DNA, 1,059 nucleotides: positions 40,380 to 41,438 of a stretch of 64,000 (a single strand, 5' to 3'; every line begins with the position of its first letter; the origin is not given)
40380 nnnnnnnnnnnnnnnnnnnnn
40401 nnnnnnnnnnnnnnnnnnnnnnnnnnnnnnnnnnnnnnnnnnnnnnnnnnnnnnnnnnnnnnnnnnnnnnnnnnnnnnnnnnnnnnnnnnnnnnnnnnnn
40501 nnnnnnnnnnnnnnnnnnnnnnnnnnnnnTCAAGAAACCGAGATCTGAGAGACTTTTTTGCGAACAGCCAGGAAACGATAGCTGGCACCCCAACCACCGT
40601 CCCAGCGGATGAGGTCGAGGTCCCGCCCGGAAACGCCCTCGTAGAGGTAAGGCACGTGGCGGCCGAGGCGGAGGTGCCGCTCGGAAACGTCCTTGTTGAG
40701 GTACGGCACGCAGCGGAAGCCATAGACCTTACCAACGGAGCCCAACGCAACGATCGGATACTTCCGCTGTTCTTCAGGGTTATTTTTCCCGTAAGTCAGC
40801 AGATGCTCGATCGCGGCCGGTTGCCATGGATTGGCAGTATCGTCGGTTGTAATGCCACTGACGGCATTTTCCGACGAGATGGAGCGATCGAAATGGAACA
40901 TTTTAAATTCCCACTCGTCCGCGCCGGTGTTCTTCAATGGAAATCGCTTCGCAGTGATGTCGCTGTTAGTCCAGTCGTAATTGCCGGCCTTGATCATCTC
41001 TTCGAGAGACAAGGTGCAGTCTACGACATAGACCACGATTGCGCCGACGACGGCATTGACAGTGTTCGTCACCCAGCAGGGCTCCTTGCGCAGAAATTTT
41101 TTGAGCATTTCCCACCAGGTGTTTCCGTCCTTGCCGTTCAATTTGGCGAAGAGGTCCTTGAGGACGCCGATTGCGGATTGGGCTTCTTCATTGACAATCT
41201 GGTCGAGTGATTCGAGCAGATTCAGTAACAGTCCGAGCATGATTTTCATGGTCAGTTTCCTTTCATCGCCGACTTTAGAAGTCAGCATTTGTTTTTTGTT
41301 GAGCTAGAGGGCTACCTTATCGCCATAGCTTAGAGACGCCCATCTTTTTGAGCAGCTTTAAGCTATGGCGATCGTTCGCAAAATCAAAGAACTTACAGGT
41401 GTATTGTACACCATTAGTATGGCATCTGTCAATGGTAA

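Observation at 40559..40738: VR carries a 54-nt tandem duplication relative to TR, and the two copies differ only at TR-adenine sites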

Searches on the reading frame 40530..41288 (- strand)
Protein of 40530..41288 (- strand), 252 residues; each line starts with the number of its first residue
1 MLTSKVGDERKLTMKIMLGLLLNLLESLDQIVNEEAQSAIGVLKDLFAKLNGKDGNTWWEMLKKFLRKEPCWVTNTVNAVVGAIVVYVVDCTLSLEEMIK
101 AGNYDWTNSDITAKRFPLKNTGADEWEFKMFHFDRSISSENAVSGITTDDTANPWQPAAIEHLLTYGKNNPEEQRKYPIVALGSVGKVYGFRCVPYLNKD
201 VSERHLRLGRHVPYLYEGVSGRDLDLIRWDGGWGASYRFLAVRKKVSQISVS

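Call 5: search_protein_families(library=pfam, proteins=[window:40530-41288:-], max_evalue=0.1)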
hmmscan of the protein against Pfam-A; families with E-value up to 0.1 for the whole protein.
window:40530-41288:- (252 aa): 0 families

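Call 7: find_homologous_proteins(query=window:40530-41288:-, max_evalue=0.001)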
Query window:40530-41288:- (252 aa): 320 proteins with E <= 0.001 among 1472 candidates; the best 120 are listed.
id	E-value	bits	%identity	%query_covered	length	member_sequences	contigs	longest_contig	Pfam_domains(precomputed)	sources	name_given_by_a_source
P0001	1.3e-168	577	100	100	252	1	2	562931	-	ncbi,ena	-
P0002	1.3e-110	387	77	94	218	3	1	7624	-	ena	-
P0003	1.6e-110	387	75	93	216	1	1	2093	-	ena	-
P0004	4.7e-107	375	76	95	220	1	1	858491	-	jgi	jgi:hypothetical protein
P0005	4.4e-106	372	74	95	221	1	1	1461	-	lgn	-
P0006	2.3e-104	367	76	92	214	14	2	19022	-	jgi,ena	-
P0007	2.4e-103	363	71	95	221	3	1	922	-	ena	-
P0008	5.3e-103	362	72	90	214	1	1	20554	-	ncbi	-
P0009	3.9e-102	359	72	92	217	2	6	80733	-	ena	-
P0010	6.9e-99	349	71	93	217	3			-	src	-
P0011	1.7e-96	341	71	89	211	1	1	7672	-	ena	-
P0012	1.3e-90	322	64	95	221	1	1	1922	-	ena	-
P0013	3.6e-89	317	66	95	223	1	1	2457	-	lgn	-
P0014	6.8e-89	316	64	92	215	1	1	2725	-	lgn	-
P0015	1.5e-80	289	63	93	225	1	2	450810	-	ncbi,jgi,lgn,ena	ncbi:MAG: hypothetical protein WCS89_02005 [Candidatus Paceibacterota bacterium]|jgi:hypothetical pr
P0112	5.5e-37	146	50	67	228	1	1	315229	-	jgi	jgi:hypothetical protein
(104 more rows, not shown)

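Call 10: find_encoding_contigs(protein=P0112, flank=4000, max_places=3)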
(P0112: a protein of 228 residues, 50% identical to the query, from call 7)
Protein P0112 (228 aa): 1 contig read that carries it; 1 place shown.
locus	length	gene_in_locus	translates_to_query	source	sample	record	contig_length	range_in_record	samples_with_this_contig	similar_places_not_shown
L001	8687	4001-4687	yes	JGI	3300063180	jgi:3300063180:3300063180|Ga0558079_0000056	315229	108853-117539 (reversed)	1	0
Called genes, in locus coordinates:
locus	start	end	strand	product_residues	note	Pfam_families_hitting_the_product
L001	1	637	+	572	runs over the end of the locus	PF03717:PBP_dimer, PF00905:Transpeptidase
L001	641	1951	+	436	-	PF08245:Mur_ligase_M, PF02875:Mur_ligase_C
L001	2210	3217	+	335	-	-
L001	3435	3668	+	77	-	-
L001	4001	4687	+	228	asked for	-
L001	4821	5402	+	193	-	-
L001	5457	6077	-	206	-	-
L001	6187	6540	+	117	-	-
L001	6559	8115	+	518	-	PF01593:Amino_oxidase, PF13450:NAD_binding_8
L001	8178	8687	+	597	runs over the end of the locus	PF00664:ABC_membrane, PF00005:ABC_tran, PF02463:SMC_N (faint), PF13476:AAA_23 (weak)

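Call 11: find_encoding_contigs(protein=P0001, flank=3000, max_places=6)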
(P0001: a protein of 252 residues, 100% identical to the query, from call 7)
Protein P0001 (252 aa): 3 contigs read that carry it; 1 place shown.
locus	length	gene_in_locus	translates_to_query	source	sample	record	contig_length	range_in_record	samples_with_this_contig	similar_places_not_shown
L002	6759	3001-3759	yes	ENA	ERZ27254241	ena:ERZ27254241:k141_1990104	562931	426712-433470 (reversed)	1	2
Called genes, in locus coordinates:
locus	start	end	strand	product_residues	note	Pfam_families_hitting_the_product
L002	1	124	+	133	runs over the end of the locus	PF00237:Ribosomal_L22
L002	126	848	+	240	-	PF07650:KH_2, PF00189:Ribosomal_S3_C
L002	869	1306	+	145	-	PF00252:Ribosomal_L16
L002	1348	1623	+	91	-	PF00366:Ribosomal_S17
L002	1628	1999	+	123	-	PF00238:Ribosomal_L14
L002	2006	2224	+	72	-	PF00467:KOW (weak), PF17136:ribosomal_L24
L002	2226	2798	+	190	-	PF00281:Ribosomal_L5, PF00673:Ribosomal_L5_C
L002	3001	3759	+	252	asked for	-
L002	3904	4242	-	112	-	-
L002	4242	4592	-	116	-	PF22296:bAvd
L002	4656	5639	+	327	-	PF00078:RVT_1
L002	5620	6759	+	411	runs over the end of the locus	PF00464:SHMT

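Call 15: find_related_loci(query=A1, collection=genome_contigs, flank=4000)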
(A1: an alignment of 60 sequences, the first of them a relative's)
Query A1 (252 aa) in genome_contigs; peptide patterns used: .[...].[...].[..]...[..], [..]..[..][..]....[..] (x = any residue, [..] = any of these).
139 stretches matched a pattern; 75 encode a relative of the query (tblastn E <= 1e-3); 75 distinct loci.
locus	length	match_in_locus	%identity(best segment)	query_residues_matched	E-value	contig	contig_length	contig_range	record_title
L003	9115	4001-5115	67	9-245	9e-80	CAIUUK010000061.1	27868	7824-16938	uncultured bacterium isolate VK3_bin-1048 genome assembly, contig: bin-1048:61/69, whole genome shotgun sequence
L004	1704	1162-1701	66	9-199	1e-81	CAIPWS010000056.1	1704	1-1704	uncultured bacterium isolate Umea2p3_bin-1408 genome assembly, contig: bin-1408:056/148, whole genome shotgun sequence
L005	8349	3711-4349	47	3-244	3e-59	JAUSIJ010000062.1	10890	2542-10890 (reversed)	MAG: bacterium isolate E14_metabat.bin.237 E14_k141_452635, whole genome shotgun sequence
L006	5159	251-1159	57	87-252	3e-54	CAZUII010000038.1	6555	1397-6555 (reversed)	MAG TPA_asm: uncultured Candidatus Saccharibacteria bacterium isolate SRP342105_co1_365 genome assembly, contig: NODE_16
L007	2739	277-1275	47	60-243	3e-48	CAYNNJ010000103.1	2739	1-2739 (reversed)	MAG TPA_asm: uncultured Bdellovibrionales bacterium isolate SRP189682_co2_170 genome assembly, contig: NODE_107160_lengt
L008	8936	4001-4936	52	87-252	6e-48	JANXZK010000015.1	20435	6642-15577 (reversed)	MAG: bacterium isolate GL140_4_metabat_307 GL140_4_k141_2099586, whole genome shotgun sequence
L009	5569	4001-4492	44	41-244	4e-45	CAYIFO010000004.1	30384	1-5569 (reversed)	MAG TPA_asm: uncultured Candidatus Saccharibacteria bacterium isolate ERP119705_co18_164 genome assembly, contig: NODE_1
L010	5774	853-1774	51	87-252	2e-44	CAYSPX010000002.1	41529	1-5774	MAG TPA_asm: uncultured Candidatus Saccharibacteria bacterium isolate SRP286056_co1_32 genome assembly, contig: NODE_942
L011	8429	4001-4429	52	88-252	4e-44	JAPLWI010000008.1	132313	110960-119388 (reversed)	MAG: Candidatus Kaiserbacteria bacterium isolate LacPavin_0920_WC90_MAG_48_13 LacPavin_0920_WC90_scaffold_567696, whole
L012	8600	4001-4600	42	19-244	2e-44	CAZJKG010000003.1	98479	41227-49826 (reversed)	MAG TPA_asm: uncultured Candidatus Saccharibacteria bacterium isolate SRP178908_co1_344 genome assembly, contig: NODE_94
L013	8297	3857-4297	49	86-247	5e-44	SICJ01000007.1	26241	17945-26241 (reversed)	MAG: Candidatus Parcubacteria bacterium isolate Baikal-deep-G202 BACOMB-C8575, whole genome shotgun sequence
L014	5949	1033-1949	51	85-244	1e-43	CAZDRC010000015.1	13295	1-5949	MAG TPA_asm: uncultured Candidatus Saccharibacteria bacterium isolate SRP062349_co2_85 genome assembly, contig: NODE_253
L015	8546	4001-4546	43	40-244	2e-43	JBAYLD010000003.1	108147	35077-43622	MAG: Candidatus Paceibacterota bacterium isolate SO_2016_GW1_95 scaffold00418_OW334_2016, whole genome shotgun sequence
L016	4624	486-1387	49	85-252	3e-43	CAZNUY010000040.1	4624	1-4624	MAG TPA_asm: uncultured Candidatus Saccharibacteria bacterium isolate SRP133034_co1_83 genome assembly, contig: NODE_153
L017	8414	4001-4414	51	89-244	5e-43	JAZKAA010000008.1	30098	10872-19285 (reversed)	MAG: Patescibacteria group bacterium isolate ADI_H3L2_1_122_18_3-bin002_1 ADIH3L21_B002_1_000000000008, whole genome sho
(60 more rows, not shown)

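Call 16: find_related_loci(query=A1, collection=metagenome_contigs, flank=4000)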
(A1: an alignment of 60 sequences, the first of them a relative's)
Query A1 (252 aa) in metagenome_contigs; peptide patterns used: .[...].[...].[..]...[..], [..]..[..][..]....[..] (x = any residue, [..] = any of these).
249 stretches matched a pattern; 166 encode a relative of the query (tblastn E <= 1e-3); the best 80 are kept; 80 distinct loci.
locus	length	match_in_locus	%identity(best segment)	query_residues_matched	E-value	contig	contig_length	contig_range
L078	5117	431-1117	78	6-252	7e-124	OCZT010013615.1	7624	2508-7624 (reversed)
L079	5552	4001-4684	77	6-252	7e-121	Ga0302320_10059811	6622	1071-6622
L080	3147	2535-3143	85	6-208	2e-119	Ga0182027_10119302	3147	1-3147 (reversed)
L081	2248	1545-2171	46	15-244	3e-52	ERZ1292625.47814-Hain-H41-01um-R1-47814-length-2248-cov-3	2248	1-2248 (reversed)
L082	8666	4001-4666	43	6-243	3e-51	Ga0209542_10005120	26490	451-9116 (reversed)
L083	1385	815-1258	54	87-252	4e-53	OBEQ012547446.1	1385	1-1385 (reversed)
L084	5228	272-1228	53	87-252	5e-50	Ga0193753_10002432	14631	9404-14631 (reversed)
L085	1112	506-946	53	86-250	3e-52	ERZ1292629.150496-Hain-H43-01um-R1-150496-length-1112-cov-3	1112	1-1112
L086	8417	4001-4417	55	87-243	1e-48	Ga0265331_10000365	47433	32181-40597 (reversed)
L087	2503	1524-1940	55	88-244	8e-49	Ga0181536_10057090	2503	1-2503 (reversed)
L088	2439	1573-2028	50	75-244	4e-48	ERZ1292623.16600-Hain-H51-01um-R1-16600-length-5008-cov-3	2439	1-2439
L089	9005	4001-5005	47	41-244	2e-46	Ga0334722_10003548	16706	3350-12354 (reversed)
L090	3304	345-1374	43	32-244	3e-46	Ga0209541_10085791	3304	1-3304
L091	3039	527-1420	51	86-252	3e-46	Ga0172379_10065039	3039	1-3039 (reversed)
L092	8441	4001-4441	50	80-244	5e-46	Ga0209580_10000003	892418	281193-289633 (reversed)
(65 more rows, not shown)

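Call 33: predict_structure(alignment_id=A1)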
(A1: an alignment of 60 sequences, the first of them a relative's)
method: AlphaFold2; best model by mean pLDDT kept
length: 252 residues; sequences in the alignment: 60
mean_pLDDT: 85.3   pTM: 0.68
mean pLDDT of the five models: 85.3, 85.2, 83.8, 83.3, 82.8
residues with pLDDT >= 90: 136; 70-90: 77; 50-70: 29; < 50: 10
segments of 3 or more residues with pLDDT < 50: 202-204, 206-209
pLDDT, mean of each block of 10 residues (from residue 1): 69 79 78 79 86 86 80 55 91 98 96 97 97 94 95 96 98 93 98 93 49 56 94 94 86 67
secondary structure, 60 per line:
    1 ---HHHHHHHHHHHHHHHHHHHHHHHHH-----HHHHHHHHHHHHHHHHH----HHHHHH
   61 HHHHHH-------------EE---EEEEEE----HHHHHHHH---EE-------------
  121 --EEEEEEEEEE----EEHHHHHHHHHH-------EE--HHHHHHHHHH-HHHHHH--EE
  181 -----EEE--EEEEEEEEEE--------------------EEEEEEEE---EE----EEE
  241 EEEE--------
elements in order: H4-28 H34-50 H55-66 E85-90 H95-102 E123-132 H139-148 H160-169 H171-176 E186-188 E191-200 E221-228 E238-244

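Call 46: fold_search(model_id=the predicted structure, library=pdb)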
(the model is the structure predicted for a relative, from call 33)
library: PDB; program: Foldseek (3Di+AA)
matches with E <= 10: 310; with E <= 0.001: 0
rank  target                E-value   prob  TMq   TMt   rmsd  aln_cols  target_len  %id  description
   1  6xyw_Bd               2.7e-01  0.05  0.11  0.12  15.9       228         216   11  Structure of the plant mitochondrial ribosome (released 2020-04-15)
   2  8zy5_A                5.0e-01  0.03  0.09  0.04  16.4       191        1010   10  Sarbecovirus RmYN02 Spike Trimer in a Locked Conformation (released 2025-02-05)
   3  4fpw_A                6.8e-01  0.02  0.12  0.18  14.1       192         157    8  Crystal Structure of CalU16 from Micromonospora echinospora. Northeast Structural Genomics Consortium Target MiR12. (released 2012-12-12)
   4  4rlu_A                6.8e-01  0.01  0.07  0.10  21.2       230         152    9  Crystal Structure of (3R)-hydroxyacyl-ACP dehydratase HadAB hetero-dimer from Mycobacterium tuberculosis complexed wit (released 2015-10-21)
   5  1tn3                  7.2e-01  0.12  0.20  0.32  12.8       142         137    7  THE C-TYPE LECTIN CARBOHYDRATE RECOGNITION DOMAIN OF HUMAN TETRANECTIN (released 1998-05-06)
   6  3gpr_D                8.7e-01  0.14  0.22  0.38  11.9       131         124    8  Crystal structure of rhodocetin (released 2009-12-15)
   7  7ssj_D                9.2e-01  0.08  0.18  0.20  16.0       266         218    9  Crystal structure of the DesK-DesR complex in the phosphatase state (released 2022-11-16)
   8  7sxu_A                9.2e-01  0.02  0.12  0.04  16.5       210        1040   10  Cryo-EM structure of the SARS-CoV-2 D614G,N501Y,E484K mutant spike protein ectodomain (released 2021-12-29)
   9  1sb2_B                9.8e-01  0.33  0.28  0.52   4.8       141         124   11  High resolution Structure determination of rhodocetin (released 2005-02-01)
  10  2byu_A                9.8e-01  0.06  0.09  0.18  12.3        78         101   13  Negative stain EM reconstruction of M.tuberculosis Acr1(Hsp 16.3) fitted with wheat sHSP dimer (released 2005-08-22)
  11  7ssj_C                1.0e+00  0.08  0.18  0.20  15.9       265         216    9  Crystal structure of the DesK-DesR complex in the phosphatase state (released 2022-11-16)
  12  9nyu_A                1.0e+00  0.02  0.12  0.10  19.5       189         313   15  Crystal structure of KwaB dimer (released 2025-08-06)
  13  5oxs_B                1.1e+00  0.06  0.16  0.24  13.7       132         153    9  Crystal structure of human lung surfactant protein D trimeric fragment with bound ligand Salmonella enterica Minnesota (released 2018-06-20)
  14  8jyo_B                1.1e+00  0.04  0.17  0.06  18.7       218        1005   11  Structure of SARS-CoV-2 XBB.1.5 spike glycoprotein in complex with ACE2 (2-up state) (released 2024-01-03)
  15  7vsx                  1.1e+00  0.02  0.12  0.16  18.0       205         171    5  Crystal structure of QL-nanoKAZ (Reverse mutant of nanoKAZ with L18Q and V27L) (released 2022-08-24)
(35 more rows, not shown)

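Call 59: find_related_loci(query=A2, collection=viral_contigs, flank=6000)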
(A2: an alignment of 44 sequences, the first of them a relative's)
Query A2 (327 aa) in viral_contigs; peptide patterns used: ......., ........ (x = any residue, [..] = any of these).
290 stretches matched a pattern; 248 encode a relative of the query (tblastn E <= 1e-3); the best 80 are kept; 80 distinct loci.
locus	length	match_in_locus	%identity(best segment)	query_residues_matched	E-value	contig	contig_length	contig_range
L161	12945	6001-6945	60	3-319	4e-134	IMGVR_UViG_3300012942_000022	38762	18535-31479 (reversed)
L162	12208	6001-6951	58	3-318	2e-128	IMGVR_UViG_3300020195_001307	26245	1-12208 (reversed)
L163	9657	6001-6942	58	3-315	3e-121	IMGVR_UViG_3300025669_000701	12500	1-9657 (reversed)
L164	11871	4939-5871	57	3-314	2e-120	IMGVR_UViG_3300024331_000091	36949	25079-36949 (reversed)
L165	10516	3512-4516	49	2-319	3e-103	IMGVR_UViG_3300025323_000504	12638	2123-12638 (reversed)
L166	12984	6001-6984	48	3-318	6e-100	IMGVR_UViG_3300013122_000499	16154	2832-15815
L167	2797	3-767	61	64-318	2e-101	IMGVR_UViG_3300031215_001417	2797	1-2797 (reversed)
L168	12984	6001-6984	48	3-318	8e-98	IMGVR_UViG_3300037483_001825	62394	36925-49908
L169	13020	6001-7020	45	2-320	2e-97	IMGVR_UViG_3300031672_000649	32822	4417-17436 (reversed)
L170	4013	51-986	44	2-318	3e-91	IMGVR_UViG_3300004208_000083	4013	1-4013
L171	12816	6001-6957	48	2-309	2e-90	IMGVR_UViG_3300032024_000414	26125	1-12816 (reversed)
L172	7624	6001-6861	41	2-293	5e-68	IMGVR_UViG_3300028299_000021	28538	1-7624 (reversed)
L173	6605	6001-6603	53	3-204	9e-68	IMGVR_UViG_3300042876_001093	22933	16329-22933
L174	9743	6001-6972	35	2-322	1e-65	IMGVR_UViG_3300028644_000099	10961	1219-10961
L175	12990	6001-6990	36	2-319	1e-63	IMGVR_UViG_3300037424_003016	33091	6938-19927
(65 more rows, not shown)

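Call 70: find_related_loci(query=A3, collection=viral_contigs, flank=5000)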
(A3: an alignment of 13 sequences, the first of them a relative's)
Query A3 (424 aa) in viral_contigs; peptide patterns used: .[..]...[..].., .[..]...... (x = any residue, [..] = any of these).
78 stretches matched a pattern; 56 encode a relative of the query (tblastn E <= 1e-3); 55 distinct loci.
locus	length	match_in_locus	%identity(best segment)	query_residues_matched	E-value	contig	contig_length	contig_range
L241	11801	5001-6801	100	1-424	0e+0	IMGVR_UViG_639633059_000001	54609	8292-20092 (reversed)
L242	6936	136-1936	98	1-424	0e+0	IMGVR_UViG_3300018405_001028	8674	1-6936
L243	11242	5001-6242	77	6-420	0e+0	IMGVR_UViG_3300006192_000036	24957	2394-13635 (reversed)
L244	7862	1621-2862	77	6-420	0e+0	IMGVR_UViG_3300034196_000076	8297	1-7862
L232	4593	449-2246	76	6-420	0e+0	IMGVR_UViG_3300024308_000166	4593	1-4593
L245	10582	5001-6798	78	6-420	0e+0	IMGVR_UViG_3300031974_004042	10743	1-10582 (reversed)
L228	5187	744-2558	74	1-424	0e+0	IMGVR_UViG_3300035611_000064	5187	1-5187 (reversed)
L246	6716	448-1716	77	1-424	0e+0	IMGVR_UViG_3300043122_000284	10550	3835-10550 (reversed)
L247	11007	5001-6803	74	6-420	0e+0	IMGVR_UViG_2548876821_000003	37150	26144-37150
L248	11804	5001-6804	74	6-422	0e+0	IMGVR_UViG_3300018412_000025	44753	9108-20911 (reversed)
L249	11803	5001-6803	74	6-420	0e+0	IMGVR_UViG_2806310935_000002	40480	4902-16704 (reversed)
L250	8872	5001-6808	71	1-424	0e+0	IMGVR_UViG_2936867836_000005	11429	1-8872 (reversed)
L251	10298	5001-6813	74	6-422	0e+0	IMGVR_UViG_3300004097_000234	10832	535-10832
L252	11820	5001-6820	72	6-422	0e+0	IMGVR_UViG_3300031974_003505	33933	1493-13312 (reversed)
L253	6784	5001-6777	75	6-410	0e+0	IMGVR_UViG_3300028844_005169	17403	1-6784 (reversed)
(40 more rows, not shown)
